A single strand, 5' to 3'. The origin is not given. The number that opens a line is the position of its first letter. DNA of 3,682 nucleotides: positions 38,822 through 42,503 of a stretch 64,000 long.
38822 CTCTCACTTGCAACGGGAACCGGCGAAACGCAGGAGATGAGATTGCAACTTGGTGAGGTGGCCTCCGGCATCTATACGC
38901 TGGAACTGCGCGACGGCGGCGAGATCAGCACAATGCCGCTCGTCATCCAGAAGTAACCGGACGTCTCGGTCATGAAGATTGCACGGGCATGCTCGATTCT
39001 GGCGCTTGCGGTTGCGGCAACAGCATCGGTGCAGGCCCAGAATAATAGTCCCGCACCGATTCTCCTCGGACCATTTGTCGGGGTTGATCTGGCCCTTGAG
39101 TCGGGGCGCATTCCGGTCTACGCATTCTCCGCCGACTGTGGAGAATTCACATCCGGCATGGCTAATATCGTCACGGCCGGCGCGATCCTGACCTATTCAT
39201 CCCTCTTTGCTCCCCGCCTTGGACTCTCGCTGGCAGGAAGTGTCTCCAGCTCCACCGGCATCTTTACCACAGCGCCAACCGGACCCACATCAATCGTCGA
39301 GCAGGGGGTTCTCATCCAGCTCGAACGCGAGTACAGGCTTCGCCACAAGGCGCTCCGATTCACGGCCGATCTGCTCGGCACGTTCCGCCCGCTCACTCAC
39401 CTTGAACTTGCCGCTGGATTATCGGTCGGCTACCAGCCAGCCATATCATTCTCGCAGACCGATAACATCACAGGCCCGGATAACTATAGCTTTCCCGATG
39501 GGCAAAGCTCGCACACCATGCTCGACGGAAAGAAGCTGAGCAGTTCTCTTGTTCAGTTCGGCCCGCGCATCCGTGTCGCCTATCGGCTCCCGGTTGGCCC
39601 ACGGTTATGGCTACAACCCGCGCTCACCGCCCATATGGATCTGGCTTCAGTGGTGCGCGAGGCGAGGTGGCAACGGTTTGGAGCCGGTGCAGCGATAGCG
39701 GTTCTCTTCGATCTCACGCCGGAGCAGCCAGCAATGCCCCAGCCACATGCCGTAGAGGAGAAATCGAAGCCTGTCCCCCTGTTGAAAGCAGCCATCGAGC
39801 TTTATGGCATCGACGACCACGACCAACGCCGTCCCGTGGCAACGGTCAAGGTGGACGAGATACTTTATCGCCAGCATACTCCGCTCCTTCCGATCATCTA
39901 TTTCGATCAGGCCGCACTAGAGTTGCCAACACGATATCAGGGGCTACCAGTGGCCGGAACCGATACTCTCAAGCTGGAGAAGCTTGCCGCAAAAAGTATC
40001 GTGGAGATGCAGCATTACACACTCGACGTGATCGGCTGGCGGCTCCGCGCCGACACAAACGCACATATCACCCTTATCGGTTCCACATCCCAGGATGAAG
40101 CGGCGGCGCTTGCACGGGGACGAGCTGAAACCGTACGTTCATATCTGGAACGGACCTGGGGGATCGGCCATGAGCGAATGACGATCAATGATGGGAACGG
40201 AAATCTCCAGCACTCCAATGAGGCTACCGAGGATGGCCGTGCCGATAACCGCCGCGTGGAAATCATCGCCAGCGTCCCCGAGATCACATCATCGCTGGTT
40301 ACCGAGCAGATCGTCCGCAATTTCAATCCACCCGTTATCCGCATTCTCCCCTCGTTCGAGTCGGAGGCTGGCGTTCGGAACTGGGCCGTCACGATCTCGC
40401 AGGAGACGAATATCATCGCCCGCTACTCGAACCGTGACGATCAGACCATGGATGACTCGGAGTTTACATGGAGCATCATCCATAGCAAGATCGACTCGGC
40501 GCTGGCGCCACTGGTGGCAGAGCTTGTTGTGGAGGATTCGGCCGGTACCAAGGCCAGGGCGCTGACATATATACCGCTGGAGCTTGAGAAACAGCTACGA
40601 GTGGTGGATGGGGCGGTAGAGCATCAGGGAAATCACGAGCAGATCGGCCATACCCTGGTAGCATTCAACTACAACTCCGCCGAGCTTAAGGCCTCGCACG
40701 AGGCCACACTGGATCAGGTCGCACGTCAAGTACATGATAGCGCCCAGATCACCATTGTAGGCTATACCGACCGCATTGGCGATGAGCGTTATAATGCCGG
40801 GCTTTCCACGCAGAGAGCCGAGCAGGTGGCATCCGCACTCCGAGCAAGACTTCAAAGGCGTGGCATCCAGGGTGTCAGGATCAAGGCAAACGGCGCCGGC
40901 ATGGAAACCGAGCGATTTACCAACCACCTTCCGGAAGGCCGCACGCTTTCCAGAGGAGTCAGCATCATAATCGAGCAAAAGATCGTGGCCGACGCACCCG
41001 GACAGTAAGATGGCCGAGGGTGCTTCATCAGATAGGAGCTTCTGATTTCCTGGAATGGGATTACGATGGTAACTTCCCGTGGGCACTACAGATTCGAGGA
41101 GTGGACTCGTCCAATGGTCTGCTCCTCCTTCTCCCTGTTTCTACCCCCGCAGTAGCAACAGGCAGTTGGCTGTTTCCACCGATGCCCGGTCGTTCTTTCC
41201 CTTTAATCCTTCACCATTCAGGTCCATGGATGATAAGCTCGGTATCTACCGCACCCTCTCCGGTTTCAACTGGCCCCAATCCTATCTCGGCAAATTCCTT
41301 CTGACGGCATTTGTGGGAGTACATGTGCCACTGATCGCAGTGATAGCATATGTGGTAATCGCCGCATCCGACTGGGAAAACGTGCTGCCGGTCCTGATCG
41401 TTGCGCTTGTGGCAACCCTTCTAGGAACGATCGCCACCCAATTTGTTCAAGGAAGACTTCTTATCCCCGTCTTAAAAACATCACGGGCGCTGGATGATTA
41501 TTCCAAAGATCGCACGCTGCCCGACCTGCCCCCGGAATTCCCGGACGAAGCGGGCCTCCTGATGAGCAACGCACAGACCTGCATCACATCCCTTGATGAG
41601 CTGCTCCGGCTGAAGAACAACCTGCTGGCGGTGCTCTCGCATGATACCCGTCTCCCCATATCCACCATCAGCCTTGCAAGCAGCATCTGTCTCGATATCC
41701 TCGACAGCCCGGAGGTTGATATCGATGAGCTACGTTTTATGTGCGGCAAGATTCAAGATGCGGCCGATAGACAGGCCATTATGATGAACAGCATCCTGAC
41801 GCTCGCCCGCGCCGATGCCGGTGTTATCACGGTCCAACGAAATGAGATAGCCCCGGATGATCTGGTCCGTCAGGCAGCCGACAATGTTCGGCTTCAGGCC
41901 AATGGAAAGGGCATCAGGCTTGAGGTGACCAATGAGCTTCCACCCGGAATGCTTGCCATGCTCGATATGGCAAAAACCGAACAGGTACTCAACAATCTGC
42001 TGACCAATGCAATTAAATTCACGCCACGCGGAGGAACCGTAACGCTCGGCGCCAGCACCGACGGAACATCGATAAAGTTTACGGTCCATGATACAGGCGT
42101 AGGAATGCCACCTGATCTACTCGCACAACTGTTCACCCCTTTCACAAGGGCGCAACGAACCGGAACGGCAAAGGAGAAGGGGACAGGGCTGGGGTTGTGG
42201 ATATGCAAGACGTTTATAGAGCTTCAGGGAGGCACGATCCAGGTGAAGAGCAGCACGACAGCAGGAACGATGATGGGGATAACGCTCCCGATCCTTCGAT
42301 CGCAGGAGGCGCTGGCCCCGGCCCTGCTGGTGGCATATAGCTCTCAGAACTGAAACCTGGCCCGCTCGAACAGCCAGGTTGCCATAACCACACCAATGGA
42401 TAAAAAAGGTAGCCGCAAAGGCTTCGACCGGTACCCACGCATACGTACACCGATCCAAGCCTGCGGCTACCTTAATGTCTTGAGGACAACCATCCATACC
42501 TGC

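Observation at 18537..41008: Recurrent two-gene module: giant T9SS cargo followed immediately by a paralogous OmpA-like protein with a barrel and two OmpA_C domains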

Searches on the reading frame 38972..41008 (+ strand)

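Call 7: search_protein_families(library=pfam, proteins=[window:38972-41008:+], max_evalue=0.01)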
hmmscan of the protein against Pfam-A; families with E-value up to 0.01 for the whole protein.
window:38972-41008:+ (678 aa): 1 family
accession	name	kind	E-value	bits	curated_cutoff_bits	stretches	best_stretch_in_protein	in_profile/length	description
PF00691.25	OmpA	-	5.9e-20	71.9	27.2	1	565-657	2-94/98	OmpA family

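Call 8: search_protein_families(library=ncbifam, proteins=[window:38972-41008:+], max_evalue=0.01)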
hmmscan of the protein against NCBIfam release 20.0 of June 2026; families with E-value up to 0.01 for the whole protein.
window:38972-41008:+ (678 aa): 28 families (the best 25 are shown)
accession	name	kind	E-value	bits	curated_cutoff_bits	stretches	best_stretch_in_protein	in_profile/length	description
NF053611.1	YiaD_Gzip_OmpA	equivalog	2.2e-28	99.4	175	2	538-667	78-206/206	YiaD family glycine zipper/OmpA-like lipoprotein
NF053612.1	anchor_PA1041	equivalog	8.6e-22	78.2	250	2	562-667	132-235/236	PA1041 family peptidoglycan-binding anchor lipoprotein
NF053585.1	OMP_LP_YfiB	equivalog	1.3e-18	67.4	128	2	563-669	58-162/163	outer membrane lipoprotein YfiB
NF007804.1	PRK10510.1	equivalog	3.3e-18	65.8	307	1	563-667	114-216/219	OmpA family lipoprotein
NF045787.1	OmpABordt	equivalog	1.3e-17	64.2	200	2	564-667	88-189/194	outer membrane protein OmpA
NF053613.1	OMP_toxin_LptF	equivalog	3.6e-16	59.6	400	1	563-669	143-247/256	lipotoxin F family OmpA-related lipoprotein LptF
TIGR03350.1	type_VI_ompA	equivalog_domain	6.4e-16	58.5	139.8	2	564-667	33-137/137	type VI secretion system protein TssL, long form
NF006508.0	PRK08944.1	subfamily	5.3e-15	55.4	259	2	563-670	181-290/304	MotB family protein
TIGR03789.1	pdsO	hypoth_equivalog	1.7e-13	50.9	152.2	1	560-665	138-241/243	sortase-associated OmpA-like protein PdsO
NF008071.1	PRK10808.1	equivalog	7.2e-13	48.6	277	1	563-645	233-315/358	porin OmpA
NF006541.1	PRK09038.1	equivalog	2.5e-12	47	283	2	563-670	143-251/253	flagellar motor protein MotD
NF047726.1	AutTranAdhPGAsTpgA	equivalog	3.2e-11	42.9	350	1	551-649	144-242/268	trimeric autotransporter adhesin/peptidogylcan-associated protein TpgA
TIGR02802.1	Pal_lipo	equivalog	3.3e-11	43.2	125.35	1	563-645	2-82/104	peptidoglycan-associated lipoprotein Pal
NF045788.1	Omp38Acinit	equivalog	1.3e-10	40.9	500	1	563-667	243-346/354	outer membrane protein Omp38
NF005444.0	PRK07033.1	equivalog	2.5e-10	39.9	520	1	565-667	318-421/438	DotU family type VI secretion system protein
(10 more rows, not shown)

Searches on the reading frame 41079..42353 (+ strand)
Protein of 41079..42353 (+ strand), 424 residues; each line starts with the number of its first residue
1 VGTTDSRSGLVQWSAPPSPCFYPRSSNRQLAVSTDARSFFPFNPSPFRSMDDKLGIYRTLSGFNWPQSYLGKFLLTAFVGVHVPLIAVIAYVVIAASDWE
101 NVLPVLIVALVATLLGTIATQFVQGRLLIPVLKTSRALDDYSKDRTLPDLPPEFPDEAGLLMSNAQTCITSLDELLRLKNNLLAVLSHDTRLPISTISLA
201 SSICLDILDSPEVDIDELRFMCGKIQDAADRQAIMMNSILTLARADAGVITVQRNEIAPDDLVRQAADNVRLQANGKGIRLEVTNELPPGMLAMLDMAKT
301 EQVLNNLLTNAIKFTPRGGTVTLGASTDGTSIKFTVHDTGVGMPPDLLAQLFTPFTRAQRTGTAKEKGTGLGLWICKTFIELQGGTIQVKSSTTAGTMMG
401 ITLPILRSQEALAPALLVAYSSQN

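Call 11: search_protein_families(library=pfam, proteins=[window:41079-42353:+], max_evalue=0.001)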
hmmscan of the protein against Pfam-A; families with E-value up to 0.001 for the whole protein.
window:41079-42353:+ (424 aa): 3 families
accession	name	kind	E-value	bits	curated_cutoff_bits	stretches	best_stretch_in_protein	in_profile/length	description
PF02518.31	HATPase_c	-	1.7e-26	93.3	26.4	1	300-405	6-109/111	Histidine kinase-, DNA gyrase B-, and HSP90-like ATPase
PF00512.31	HisKA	-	6.7e-08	32.9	26.9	1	179-248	2-66/66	His Kinase A (phospho-acceptor) domain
PF13581.12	HATPase_c_2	-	2.4e-05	24.8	27.4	1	294-380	26-109/127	Histidine kinase-like ATPase domain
